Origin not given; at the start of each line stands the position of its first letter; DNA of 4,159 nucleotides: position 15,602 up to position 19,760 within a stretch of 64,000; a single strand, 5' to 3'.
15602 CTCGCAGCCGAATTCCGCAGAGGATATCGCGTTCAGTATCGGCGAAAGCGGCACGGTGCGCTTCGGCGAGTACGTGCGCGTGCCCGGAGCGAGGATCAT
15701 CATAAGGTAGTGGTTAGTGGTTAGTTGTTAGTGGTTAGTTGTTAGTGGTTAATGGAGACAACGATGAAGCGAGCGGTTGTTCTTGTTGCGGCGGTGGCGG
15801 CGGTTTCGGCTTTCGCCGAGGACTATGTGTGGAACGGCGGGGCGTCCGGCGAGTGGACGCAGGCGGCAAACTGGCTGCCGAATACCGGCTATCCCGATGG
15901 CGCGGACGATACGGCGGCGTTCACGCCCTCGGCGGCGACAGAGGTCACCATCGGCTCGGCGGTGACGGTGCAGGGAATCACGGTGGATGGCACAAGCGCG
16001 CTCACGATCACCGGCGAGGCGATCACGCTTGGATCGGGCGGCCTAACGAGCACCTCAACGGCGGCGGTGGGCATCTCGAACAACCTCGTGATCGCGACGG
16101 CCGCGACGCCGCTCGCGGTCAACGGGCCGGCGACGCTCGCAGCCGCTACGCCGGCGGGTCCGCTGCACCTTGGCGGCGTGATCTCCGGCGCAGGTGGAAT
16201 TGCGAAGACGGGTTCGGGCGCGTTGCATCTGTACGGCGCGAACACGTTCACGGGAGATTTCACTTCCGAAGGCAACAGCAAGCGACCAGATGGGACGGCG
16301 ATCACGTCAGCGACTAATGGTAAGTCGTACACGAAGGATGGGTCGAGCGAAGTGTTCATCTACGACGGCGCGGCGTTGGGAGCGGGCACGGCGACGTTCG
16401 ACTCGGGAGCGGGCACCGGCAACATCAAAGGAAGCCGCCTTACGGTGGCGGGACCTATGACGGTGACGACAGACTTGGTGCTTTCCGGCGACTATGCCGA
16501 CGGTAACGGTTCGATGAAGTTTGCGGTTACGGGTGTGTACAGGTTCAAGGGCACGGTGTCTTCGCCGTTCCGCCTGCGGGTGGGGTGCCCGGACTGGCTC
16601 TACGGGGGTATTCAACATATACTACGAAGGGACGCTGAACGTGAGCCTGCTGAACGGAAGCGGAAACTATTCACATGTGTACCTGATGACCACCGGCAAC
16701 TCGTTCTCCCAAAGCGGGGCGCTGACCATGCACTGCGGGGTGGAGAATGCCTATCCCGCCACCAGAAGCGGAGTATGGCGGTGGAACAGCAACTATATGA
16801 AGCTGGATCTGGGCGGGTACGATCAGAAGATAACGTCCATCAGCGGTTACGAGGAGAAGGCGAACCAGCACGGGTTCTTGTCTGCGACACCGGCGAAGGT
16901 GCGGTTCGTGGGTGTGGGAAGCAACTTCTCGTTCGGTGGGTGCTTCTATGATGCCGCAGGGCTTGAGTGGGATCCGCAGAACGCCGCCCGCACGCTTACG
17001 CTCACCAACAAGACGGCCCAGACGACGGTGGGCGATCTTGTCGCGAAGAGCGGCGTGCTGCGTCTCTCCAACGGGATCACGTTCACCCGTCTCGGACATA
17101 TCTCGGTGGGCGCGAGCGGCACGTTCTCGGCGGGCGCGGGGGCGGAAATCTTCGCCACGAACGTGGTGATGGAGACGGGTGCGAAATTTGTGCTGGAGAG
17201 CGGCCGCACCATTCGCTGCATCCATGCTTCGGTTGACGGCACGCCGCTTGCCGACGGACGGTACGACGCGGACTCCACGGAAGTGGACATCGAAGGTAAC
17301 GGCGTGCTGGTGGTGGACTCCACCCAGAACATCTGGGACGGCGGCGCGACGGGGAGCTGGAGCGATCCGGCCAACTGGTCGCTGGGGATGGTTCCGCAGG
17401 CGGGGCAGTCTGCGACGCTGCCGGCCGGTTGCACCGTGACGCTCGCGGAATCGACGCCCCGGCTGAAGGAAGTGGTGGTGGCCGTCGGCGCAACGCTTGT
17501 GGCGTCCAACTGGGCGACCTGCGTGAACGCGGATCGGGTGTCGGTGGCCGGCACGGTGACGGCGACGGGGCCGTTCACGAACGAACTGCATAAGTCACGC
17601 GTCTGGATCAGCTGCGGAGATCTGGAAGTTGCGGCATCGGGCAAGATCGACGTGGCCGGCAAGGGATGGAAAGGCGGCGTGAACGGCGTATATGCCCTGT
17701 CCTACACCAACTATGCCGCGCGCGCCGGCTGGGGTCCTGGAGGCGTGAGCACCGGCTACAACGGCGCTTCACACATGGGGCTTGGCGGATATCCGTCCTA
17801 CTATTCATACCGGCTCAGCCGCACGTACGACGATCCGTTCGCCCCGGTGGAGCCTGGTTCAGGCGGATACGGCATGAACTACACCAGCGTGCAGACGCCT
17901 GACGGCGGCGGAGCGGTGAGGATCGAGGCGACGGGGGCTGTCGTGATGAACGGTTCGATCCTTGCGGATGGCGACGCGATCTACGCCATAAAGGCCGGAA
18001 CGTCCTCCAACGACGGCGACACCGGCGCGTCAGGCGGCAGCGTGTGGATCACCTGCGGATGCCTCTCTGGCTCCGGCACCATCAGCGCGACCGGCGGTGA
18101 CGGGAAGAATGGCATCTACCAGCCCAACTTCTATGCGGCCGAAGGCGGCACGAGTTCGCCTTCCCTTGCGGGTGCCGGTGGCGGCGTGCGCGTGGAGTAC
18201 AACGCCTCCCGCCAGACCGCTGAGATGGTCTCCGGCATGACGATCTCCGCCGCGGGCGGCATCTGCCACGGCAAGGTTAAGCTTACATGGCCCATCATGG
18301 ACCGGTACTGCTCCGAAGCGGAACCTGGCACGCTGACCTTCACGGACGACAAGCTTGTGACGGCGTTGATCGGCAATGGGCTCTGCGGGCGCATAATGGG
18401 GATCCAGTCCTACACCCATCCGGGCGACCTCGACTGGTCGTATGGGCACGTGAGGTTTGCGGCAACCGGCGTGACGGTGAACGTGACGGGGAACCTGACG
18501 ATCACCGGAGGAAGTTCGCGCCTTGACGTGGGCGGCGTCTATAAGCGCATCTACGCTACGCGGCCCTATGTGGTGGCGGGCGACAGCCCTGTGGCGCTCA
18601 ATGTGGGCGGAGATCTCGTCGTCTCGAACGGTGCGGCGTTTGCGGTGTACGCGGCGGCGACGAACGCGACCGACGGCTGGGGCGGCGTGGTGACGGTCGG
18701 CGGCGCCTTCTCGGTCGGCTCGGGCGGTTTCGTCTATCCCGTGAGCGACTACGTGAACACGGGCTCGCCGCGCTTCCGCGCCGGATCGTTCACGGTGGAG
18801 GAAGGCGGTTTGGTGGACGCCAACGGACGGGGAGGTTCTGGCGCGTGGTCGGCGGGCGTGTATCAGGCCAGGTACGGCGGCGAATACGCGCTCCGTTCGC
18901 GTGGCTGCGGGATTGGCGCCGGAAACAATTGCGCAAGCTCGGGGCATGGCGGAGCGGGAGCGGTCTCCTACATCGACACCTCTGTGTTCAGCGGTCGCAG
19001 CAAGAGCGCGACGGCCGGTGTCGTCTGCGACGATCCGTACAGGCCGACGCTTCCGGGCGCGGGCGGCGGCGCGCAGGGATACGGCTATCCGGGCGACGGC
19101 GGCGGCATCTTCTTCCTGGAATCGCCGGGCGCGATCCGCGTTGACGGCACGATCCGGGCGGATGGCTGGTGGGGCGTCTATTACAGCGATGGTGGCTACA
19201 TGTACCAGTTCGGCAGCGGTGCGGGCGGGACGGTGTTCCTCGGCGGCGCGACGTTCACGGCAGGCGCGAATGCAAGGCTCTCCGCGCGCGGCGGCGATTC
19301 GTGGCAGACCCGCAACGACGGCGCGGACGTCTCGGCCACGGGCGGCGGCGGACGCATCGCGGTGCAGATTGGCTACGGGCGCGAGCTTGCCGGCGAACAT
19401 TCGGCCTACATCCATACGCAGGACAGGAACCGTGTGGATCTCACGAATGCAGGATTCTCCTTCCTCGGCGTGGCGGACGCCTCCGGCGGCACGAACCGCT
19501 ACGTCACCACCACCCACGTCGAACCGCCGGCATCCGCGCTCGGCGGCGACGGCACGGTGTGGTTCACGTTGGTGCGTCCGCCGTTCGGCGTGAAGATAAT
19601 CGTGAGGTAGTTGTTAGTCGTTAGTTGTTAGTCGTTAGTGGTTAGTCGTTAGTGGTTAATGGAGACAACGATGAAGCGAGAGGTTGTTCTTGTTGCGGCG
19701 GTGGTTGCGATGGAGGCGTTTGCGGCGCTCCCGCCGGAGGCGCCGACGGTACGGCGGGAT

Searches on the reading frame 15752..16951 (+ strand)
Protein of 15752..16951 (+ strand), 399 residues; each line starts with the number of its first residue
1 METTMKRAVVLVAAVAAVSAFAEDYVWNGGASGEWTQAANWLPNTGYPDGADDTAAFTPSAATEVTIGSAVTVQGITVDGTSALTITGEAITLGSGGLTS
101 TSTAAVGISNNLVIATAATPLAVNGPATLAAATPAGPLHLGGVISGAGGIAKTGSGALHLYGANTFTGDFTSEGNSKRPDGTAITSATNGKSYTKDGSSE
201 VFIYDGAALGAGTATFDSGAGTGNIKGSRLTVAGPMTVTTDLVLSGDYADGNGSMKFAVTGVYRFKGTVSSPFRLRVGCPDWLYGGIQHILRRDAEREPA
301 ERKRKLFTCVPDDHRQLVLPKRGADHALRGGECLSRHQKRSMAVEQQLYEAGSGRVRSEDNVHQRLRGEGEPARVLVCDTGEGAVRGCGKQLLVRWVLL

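Call 9: search_protein_families(library=pfam, proteins=[window:15752-16951:+])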
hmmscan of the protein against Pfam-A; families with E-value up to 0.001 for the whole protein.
window:15752-16951:+ (399 aa): 1 family
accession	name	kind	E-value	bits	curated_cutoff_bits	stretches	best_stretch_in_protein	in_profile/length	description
PF12951.13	PATR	-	0.00063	20.2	27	1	152-170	3-21/30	Passenger-associated-transport-repeat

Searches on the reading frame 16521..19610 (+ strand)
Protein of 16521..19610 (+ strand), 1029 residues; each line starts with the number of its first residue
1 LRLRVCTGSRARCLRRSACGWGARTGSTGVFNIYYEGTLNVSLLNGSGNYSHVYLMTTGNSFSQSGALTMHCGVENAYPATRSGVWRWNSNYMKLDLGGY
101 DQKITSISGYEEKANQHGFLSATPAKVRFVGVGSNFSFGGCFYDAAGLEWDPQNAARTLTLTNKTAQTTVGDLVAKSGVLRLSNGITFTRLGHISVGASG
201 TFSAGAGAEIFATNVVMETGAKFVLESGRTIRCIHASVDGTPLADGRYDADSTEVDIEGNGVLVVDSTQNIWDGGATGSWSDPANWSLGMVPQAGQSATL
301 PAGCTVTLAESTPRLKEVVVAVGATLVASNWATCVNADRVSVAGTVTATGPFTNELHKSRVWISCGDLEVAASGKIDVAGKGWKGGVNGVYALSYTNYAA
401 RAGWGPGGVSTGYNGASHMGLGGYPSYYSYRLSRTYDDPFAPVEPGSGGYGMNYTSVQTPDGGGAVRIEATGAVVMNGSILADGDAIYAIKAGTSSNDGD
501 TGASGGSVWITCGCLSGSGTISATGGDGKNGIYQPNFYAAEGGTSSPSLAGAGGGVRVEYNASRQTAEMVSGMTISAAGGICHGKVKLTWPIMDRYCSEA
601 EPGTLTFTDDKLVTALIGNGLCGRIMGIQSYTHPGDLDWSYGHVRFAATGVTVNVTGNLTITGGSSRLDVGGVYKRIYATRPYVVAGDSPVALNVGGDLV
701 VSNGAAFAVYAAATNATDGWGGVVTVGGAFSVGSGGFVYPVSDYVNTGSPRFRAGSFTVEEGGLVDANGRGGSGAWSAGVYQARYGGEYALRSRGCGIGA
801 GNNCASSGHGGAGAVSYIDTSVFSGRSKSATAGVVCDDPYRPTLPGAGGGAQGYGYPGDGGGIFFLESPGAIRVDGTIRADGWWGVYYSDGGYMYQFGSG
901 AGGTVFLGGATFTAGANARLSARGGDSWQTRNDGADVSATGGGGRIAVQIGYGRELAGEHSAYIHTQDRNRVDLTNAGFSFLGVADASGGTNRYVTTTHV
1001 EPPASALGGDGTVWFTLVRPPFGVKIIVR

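Call 9: search_protein_families(library=pfam, proteins=[window:16521-19610:+])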
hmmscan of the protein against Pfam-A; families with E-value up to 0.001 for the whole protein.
window:16521-19610:+ (1029 aa): 1 family
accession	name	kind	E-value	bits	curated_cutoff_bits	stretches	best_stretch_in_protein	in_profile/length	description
PF10162.14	G8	-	9e-05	22.8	22.9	0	286-345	2-63/124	G8 domain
